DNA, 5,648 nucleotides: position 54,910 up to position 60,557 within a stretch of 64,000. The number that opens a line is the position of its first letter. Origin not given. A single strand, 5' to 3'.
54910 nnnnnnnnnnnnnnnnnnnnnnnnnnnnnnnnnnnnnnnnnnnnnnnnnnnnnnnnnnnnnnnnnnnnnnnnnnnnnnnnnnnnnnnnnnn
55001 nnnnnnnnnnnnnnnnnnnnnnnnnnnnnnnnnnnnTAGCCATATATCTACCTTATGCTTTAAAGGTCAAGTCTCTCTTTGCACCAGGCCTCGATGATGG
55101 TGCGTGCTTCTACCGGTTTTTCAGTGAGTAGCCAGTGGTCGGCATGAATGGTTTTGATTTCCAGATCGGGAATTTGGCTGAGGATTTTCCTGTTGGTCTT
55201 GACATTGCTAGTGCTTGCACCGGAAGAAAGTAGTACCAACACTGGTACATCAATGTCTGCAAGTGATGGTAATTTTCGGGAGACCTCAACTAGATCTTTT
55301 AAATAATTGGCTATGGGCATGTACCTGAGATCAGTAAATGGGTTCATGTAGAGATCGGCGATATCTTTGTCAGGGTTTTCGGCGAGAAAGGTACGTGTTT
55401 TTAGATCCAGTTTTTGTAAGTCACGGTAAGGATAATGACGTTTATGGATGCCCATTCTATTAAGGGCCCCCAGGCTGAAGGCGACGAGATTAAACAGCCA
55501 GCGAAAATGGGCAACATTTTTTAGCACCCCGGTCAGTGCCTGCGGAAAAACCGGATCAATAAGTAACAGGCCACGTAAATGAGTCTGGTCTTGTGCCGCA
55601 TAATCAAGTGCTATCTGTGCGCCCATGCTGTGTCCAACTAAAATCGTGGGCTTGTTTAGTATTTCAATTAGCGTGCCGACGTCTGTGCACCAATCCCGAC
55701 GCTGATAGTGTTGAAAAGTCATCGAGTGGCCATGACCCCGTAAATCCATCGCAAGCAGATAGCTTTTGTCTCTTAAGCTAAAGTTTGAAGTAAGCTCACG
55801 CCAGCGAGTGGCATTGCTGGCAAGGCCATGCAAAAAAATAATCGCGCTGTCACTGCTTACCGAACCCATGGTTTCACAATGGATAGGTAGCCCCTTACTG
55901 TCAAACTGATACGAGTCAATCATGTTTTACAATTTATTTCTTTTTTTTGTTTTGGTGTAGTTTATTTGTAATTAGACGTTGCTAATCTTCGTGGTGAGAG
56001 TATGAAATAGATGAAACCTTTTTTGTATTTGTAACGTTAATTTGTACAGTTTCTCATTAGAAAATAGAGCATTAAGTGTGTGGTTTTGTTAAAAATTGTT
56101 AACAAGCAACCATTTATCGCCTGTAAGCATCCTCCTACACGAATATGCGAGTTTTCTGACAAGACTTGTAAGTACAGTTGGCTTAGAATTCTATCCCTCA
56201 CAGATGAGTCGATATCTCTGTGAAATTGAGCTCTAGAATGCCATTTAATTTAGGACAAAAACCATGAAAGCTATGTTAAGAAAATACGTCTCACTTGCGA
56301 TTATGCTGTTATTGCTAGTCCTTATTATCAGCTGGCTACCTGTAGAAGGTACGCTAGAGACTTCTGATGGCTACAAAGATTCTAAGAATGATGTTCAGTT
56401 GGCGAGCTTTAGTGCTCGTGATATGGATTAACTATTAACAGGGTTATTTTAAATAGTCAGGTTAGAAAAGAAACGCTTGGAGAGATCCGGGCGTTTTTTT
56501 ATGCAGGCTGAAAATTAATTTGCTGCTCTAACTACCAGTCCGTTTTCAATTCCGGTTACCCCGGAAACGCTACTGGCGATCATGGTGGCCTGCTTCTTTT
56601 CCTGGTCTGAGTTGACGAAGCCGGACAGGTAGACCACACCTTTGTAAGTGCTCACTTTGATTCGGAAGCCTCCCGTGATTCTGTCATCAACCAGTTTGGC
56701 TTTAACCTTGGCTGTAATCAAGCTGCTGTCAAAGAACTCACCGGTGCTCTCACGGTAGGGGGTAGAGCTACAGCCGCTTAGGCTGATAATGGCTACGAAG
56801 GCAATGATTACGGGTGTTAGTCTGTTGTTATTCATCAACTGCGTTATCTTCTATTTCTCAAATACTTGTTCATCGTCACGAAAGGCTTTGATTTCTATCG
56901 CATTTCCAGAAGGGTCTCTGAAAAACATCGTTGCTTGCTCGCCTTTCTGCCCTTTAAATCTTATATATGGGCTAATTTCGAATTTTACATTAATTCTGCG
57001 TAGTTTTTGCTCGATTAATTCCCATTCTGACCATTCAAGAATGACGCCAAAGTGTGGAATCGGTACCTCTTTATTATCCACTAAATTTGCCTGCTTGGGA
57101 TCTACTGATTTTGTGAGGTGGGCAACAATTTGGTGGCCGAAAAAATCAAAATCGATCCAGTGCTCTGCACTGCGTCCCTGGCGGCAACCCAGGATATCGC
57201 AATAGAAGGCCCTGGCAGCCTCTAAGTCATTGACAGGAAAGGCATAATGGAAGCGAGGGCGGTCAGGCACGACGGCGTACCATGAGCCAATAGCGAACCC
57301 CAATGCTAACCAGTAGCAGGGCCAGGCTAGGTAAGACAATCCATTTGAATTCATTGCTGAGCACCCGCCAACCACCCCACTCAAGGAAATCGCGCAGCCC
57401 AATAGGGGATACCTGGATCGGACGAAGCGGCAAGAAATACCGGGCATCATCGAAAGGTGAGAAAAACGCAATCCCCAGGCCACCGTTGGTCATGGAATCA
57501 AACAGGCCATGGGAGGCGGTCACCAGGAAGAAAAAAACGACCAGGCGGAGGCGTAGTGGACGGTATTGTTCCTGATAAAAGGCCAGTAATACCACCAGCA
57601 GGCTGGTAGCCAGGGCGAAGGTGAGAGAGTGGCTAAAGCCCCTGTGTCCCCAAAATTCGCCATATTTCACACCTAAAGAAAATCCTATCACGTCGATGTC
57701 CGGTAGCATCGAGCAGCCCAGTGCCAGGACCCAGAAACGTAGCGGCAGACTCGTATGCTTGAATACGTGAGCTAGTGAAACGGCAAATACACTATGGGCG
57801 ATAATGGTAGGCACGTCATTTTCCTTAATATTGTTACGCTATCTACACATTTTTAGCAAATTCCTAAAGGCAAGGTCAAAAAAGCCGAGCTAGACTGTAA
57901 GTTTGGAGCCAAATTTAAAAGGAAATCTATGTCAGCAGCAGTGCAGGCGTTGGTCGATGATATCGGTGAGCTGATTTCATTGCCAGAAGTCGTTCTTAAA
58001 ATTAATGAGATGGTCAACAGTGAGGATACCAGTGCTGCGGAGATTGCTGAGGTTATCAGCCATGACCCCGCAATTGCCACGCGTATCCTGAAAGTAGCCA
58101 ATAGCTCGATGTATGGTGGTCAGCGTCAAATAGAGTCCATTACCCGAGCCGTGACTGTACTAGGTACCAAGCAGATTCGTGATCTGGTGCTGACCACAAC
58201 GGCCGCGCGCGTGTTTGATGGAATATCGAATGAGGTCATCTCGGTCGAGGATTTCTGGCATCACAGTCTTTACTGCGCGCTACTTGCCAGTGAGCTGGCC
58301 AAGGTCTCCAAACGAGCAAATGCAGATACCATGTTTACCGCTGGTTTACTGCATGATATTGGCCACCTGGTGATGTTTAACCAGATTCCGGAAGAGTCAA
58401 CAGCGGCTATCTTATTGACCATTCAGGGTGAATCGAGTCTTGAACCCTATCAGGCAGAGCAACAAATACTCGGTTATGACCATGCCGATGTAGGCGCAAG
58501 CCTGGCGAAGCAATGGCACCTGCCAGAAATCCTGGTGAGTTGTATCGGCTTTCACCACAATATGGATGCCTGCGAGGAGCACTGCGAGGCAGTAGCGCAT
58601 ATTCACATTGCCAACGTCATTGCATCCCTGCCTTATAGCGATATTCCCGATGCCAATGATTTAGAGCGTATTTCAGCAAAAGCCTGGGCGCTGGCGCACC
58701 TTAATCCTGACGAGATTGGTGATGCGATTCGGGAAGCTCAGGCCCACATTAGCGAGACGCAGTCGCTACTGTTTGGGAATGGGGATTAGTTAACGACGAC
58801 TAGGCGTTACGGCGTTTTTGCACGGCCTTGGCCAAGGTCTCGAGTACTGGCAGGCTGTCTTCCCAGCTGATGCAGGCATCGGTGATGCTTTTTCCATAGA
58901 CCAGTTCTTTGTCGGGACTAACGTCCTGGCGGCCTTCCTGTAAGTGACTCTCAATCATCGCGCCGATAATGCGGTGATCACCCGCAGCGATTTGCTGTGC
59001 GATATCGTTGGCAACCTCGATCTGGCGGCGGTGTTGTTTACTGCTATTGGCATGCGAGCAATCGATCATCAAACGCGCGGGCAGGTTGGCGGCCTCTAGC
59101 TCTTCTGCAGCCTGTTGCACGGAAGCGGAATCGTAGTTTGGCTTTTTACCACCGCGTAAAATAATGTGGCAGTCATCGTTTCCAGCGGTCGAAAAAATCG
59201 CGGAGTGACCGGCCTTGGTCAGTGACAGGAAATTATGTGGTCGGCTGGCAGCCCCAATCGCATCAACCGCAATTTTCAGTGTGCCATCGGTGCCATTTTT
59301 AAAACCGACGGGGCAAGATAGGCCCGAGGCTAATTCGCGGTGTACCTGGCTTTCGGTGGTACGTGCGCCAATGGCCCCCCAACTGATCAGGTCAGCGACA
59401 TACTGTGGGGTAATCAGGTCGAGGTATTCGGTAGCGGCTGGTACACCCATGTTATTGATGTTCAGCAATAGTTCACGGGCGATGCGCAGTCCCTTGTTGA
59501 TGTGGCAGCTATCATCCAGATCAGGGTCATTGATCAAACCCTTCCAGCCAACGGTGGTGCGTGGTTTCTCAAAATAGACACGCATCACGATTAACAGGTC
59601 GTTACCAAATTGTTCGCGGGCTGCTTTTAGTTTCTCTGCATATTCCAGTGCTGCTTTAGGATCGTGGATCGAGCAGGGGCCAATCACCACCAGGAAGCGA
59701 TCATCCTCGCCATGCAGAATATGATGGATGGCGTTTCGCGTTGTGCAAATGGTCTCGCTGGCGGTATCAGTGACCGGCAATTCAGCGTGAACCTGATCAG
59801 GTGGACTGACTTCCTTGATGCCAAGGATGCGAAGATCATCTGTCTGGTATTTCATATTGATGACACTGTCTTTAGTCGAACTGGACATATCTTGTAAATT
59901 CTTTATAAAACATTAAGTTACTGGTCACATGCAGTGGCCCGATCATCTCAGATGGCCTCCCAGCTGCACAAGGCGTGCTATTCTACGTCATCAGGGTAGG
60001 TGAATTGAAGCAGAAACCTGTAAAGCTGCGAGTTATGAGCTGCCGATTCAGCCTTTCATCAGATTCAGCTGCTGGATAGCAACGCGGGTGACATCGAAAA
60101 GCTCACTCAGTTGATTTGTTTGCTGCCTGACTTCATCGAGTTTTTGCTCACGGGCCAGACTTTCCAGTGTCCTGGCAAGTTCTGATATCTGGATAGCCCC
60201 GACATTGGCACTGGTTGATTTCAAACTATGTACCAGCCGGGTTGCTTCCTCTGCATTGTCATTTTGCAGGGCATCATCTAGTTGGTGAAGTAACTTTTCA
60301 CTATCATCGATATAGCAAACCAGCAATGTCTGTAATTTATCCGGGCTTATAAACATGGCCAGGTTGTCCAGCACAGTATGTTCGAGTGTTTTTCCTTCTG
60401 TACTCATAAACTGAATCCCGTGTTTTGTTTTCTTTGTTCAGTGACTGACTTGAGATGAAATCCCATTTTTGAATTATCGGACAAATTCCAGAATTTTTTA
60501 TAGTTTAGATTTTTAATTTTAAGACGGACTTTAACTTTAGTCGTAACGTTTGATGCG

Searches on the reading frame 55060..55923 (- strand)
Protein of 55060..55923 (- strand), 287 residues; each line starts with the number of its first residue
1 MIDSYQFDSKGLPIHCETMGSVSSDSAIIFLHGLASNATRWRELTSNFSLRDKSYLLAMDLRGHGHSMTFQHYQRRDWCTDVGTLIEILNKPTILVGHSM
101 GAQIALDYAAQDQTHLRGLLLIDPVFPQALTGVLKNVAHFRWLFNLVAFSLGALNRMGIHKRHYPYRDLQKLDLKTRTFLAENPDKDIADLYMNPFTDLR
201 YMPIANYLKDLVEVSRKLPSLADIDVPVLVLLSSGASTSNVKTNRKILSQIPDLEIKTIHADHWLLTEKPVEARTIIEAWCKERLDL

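Call 79: search_protein_families(library=pfam, proteins=[window:55060-55923:-], max_evalue=0.001)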
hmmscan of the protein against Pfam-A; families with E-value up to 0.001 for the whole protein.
window:55060-55923:- (287 aa): 5 families
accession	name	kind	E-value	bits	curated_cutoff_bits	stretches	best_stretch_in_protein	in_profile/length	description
PF12697.13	Abhydrolase_6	-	7.7e-20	72.9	26.3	1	28-272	1-212/217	Alpha/beta hydrolase family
PF12146.15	Hydrolase_4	-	6.7e-19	68.6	27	1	25-268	4-237/239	Serine aminopeptidase, S33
PF00561.26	Abhydrolase_1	-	8.6e-18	65.3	25.8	1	27-270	2-245/245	alpha/beta hydrolase fold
PF06821.19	Ser_hydrolase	-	6.1e-06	26.7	22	1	72-139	36-105/172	Serine hydrolase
PF02230.22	Abhydrolase_2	-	0.00017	21.9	23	0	88-123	102-137/217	Phospholipase/Carboxylesterase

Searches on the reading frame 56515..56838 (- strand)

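Call 79: search_protein_families(library=pfam, proteins=[window:56515-56838:-], max_evalue=0.001)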
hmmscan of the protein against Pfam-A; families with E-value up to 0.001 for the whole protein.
window:56515-56838:- (107 aa): 1 family
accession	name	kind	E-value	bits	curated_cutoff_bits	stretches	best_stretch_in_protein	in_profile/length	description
PF04972.22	BON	-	3.4e-19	69.3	27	1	39-104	3-68/69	BON domain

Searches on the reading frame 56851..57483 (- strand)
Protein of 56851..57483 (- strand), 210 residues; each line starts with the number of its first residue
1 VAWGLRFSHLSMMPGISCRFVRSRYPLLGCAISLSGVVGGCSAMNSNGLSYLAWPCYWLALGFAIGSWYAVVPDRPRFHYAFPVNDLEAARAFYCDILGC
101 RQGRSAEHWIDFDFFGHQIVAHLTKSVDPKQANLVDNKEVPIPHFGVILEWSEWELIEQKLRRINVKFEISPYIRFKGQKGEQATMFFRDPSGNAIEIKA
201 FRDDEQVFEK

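Call 79: search_protein_families(library=pfam, proteins=[window:56851-57483:-], max_evalue=0.001)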
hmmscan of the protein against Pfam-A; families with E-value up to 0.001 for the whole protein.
window:56851-57483:- (210 aa): 2 families
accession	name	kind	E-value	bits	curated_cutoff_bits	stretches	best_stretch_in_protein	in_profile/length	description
PF00903.31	Glyoxalase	-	1.7e-09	38.5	20.6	1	79-198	4-121/121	Glyoxalase/Bleomycin resistance protein/Dioxygenase superfamily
PF22677.2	Ble-like_N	-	0.00062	19.9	24.5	0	82-99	7-24/41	Bleomycin resistance protein-like N-terminal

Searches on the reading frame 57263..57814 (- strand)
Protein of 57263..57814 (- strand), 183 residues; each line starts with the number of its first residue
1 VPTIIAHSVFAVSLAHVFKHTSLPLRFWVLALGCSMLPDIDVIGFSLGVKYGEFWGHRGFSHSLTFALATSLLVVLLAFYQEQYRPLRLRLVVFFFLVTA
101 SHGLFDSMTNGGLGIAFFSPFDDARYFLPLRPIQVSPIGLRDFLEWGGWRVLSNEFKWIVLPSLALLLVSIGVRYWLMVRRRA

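Call 79: search_protein_families(library=pfam, proteins=[window:57263-57814:-], max_evalue=0.001)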
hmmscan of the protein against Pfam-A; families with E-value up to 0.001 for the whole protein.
window:57263-57814:- (183 aa): 1 family
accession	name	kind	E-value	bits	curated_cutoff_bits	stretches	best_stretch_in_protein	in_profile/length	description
PF04307.19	YdjM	-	2.1e-23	83.2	29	1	4-172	4-167/176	YdjM inner membrane protein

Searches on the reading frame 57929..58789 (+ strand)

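Call 79: search_protein_families(library=pfam, proteins=[window:57929-58789:+], max_evalue=0.001)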
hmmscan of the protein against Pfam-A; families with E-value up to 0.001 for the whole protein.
window:57929-58789:+ (286 aa): 2 families
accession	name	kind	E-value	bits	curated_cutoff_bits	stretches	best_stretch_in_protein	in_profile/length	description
PF08668.18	HDOD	-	4.5e-62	209.5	22.9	1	16-211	2-195/196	HDOD domain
PF01966.28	HD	-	7.2e-10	39.6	22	1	110-213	2-89/116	HD domain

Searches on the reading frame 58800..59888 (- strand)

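Call 79: search_protein_families(library=pfam, proteins=[window:58800-59888:-], max_evalue=0.001)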
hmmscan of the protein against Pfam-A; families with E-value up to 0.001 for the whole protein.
window:58800-59888:- (362 aa): 1 family
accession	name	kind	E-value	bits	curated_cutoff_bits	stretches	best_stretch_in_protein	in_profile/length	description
PF00793.26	DAHP_synth_1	-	3.2e-98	328.4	25.5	1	52-345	8-265/270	DAHP synthetase I family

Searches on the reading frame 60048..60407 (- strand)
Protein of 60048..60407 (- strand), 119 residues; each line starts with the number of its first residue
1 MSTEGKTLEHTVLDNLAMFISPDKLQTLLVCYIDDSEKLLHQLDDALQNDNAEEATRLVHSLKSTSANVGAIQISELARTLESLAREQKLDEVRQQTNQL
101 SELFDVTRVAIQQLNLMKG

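Call 79: search_protein_families(library=pfam, proteins=[window:60048-60407:-], max_evalue=0.001)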
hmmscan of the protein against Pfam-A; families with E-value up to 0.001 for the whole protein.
window:60048-60407:- (119 aa): 1 family
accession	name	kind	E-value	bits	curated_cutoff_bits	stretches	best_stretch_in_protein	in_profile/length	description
PF01627.28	Hpt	-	2.3e-15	57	24.6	1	28-105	2-79/84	Hpt domain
